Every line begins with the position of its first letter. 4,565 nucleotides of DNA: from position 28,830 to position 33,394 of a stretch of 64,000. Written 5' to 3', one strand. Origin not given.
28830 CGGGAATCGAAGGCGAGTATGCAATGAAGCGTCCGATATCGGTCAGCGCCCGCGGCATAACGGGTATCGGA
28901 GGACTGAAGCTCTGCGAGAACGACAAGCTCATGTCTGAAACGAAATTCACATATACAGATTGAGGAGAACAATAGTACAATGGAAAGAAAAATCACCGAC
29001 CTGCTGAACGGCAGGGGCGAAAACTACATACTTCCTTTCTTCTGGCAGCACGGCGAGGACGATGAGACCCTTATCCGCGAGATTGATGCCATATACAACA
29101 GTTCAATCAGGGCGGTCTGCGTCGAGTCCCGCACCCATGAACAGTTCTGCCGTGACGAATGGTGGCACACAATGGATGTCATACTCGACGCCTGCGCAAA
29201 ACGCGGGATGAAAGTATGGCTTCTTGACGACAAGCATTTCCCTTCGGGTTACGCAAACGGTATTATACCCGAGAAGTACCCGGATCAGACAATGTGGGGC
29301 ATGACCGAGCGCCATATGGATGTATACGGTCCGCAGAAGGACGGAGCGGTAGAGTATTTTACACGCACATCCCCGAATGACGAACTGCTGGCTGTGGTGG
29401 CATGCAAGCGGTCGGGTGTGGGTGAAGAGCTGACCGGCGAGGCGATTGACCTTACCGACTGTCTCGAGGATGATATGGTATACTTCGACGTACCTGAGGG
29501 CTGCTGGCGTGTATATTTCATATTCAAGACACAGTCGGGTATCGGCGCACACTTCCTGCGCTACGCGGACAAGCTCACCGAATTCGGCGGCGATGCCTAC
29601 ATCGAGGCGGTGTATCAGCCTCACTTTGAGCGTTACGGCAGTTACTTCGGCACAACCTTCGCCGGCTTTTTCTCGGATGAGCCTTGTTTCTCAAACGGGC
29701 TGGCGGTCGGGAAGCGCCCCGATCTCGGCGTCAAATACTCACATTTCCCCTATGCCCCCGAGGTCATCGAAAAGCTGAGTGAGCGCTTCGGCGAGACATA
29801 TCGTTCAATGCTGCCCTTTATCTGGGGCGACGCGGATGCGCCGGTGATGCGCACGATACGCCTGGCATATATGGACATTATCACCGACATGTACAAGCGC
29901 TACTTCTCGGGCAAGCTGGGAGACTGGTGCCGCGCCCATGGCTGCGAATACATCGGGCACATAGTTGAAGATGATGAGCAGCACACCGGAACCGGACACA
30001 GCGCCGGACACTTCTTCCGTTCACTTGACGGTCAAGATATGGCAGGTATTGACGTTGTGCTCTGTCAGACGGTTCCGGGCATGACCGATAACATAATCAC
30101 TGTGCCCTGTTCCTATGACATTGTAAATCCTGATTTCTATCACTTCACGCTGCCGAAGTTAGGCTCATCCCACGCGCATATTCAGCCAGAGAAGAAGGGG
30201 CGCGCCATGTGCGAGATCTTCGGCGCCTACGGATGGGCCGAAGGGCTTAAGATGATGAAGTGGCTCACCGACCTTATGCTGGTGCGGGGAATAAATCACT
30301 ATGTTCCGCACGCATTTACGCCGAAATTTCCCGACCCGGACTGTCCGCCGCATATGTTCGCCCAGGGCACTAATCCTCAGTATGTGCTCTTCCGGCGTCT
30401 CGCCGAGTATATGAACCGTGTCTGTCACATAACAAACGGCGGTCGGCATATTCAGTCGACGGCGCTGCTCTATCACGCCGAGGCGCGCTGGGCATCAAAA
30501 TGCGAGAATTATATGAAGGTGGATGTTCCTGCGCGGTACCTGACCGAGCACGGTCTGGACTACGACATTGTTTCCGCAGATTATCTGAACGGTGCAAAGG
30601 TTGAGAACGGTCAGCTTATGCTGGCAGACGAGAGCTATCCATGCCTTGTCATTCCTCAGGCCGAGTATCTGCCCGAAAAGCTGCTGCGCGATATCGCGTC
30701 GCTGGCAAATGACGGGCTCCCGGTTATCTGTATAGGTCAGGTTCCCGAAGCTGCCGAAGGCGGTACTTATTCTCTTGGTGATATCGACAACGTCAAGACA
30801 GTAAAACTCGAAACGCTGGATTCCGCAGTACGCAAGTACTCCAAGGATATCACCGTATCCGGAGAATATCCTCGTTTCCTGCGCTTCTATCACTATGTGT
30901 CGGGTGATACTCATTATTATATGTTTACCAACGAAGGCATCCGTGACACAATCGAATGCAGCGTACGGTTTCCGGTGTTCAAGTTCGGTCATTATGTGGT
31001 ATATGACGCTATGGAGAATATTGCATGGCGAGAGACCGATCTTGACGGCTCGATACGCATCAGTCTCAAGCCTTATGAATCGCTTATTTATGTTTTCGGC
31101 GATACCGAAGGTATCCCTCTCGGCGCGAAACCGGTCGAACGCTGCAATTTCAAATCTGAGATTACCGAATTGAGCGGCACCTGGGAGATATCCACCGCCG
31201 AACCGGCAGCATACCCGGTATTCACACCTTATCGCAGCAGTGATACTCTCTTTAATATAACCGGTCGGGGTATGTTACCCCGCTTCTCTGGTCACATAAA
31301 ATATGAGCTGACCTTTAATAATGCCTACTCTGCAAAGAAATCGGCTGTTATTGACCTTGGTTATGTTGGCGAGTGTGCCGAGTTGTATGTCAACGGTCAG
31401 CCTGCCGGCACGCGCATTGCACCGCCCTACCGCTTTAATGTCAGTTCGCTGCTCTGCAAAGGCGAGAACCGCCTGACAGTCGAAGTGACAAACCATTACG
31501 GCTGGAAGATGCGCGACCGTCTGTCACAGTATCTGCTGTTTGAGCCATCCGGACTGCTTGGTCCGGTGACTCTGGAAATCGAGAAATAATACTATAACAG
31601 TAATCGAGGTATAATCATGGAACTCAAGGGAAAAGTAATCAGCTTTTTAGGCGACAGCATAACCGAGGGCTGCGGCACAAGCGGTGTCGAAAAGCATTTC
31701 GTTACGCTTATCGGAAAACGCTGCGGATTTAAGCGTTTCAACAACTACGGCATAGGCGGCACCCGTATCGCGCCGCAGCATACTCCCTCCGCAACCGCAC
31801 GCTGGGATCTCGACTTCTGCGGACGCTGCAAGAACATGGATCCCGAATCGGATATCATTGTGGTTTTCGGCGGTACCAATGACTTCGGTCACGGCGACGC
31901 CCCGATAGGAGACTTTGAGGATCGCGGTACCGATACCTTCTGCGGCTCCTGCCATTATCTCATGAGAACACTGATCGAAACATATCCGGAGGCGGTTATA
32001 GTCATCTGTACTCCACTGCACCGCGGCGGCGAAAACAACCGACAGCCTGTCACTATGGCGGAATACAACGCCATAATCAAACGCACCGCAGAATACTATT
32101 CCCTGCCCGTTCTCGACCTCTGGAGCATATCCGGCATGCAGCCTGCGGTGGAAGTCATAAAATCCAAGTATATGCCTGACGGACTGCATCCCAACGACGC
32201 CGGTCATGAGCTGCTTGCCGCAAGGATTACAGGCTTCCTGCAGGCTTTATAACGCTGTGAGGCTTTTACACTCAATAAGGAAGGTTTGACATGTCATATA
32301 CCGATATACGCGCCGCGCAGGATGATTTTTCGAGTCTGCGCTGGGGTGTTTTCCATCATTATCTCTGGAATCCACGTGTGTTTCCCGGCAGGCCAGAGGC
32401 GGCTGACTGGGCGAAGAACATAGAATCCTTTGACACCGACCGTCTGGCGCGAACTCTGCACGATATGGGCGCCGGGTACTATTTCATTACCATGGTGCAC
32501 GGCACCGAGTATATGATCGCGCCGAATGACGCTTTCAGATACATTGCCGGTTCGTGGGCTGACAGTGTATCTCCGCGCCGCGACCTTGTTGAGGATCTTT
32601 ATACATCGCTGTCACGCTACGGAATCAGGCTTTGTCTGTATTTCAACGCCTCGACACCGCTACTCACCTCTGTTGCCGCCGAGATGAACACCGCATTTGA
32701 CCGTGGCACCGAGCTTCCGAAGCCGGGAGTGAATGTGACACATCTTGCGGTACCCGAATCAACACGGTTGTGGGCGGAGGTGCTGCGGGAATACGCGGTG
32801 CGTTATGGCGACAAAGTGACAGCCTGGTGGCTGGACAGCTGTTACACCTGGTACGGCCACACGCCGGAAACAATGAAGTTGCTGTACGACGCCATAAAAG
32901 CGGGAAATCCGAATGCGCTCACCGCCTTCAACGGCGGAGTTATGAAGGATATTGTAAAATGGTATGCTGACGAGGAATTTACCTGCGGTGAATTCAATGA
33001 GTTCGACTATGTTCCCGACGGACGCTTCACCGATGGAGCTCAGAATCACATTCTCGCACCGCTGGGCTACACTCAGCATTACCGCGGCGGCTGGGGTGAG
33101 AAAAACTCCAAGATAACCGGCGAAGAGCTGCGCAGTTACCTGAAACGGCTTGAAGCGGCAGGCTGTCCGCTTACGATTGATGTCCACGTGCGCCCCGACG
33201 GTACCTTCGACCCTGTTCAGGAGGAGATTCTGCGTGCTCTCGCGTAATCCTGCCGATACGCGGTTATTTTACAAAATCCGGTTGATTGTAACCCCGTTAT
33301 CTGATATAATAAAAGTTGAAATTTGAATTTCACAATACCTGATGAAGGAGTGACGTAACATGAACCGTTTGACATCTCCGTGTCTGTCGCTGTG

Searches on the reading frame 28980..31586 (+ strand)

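Call 5: search_protein_families(library=pfam, proteins=[window:28980-31586:+])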
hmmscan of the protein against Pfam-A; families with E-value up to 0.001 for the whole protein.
window:28980-31586:+ (869 aa): 2 families
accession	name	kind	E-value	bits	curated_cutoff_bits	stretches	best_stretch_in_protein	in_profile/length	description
PF17132.9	Glyco_hydro_106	-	2.4e-11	43.3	29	1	396-626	434-662/743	alpha-L-rhamnosidase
PF02837.24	Glyco_hydro_2_N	-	0.00016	22.1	28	1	763-847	57-145/169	Glycosyl hydrolases family 2, sugar binding domain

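Call 6: search_protein_families(library=ncbifam, proteins=[window:28980-31586:+])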
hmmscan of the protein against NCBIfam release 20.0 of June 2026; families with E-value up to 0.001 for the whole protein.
window:28980-31586:+ (869 aa): 2 families
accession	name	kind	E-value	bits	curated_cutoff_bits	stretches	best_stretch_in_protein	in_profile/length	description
NF049897.1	AlphaRhamBT4145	equivalog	8.1e-26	90.3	1300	2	655-839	661-846/897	alpha-L-rhamnosidase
NF045579.1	rhamnoside_JR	domain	1.8e-13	50.7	50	1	733-840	3-112/123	glycosylhydrolase-like jelly roll fold domain-containing protein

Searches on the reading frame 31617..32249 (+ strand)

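Call 5: search_protein_families(library=pfam, proteins=[window:31617-32249:+])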
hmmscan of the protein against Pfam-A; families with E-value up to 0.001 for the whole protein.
window:31617-32249:+ (211 aa): 2 families
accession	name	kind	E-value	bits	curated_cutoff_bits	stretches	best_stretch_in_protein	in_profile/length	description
PF13472.12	Lipase_GDSL_2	-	1.5e-28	100.9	32.9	1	10-199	1-178/178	GDSL-like Lipase/Acylhydrolase family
PF00657.28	Lipase_GDSL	-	4.4e-14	53.6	23.6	1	9-204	2-208/208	GDSL-like Lipase/Acylhydrolase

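Call 6: search_protein_families(library=ncbifam, proteins=[window:31617-32249:+])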
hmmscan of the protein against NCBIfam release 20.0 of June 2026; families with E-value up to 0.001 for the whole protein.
window:31617-32249:+ (211 aa): 2 families
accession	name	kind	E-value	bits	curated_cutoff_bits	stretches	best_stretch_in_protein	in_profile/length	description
NF042968.1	AcxylEst_AxeA1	equivalog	4.2e-05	22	700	1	10-202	279-457/459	acetylxylan esterase AxeA1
NF045548.1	GDSL_lipase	equivalog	0.00046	19.7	300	0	187-208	204-225/231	Rv0518 family GDSL lipase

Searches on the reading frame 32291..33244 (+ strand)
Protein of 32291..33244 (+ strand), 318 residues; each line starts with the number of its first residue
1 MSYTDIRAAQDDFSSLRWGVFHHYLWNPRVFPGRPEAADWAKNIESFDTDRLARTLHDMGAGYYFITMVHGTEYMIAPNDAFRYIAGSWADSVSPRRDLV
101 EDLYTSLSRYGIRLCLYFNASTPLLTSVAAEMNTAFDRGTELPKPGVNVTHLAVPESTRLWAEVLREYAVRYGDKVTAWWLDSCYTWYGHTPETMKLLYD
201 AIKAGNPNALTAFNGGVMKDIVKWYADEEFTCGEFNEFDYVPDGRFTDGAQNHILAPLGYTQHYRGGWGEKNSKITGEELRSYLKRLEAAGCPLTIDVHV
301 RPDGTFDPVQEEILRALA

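Call 5: search_protein_families(library=pfam, proteins=[window:32291-33244:+])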
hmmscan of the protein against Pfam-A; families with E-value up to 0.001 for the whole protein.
window:32291-33244:+ (318 aa): 1 family
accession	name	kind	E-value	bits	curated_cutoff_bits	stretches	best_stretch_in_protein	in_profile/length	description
PF01120.23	Alpha_L_fucos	-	8e-11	42.4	25.2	1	44-317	91-336/345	Alpha-L-fucosidase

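Call 6: search_protein_families(library=ncbifam, proteins=[window:32291-33244:+])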
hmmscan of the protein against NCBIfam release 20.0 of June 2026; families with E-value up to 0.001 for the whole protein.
window:32291-33244:+ (318 aa): 0 families
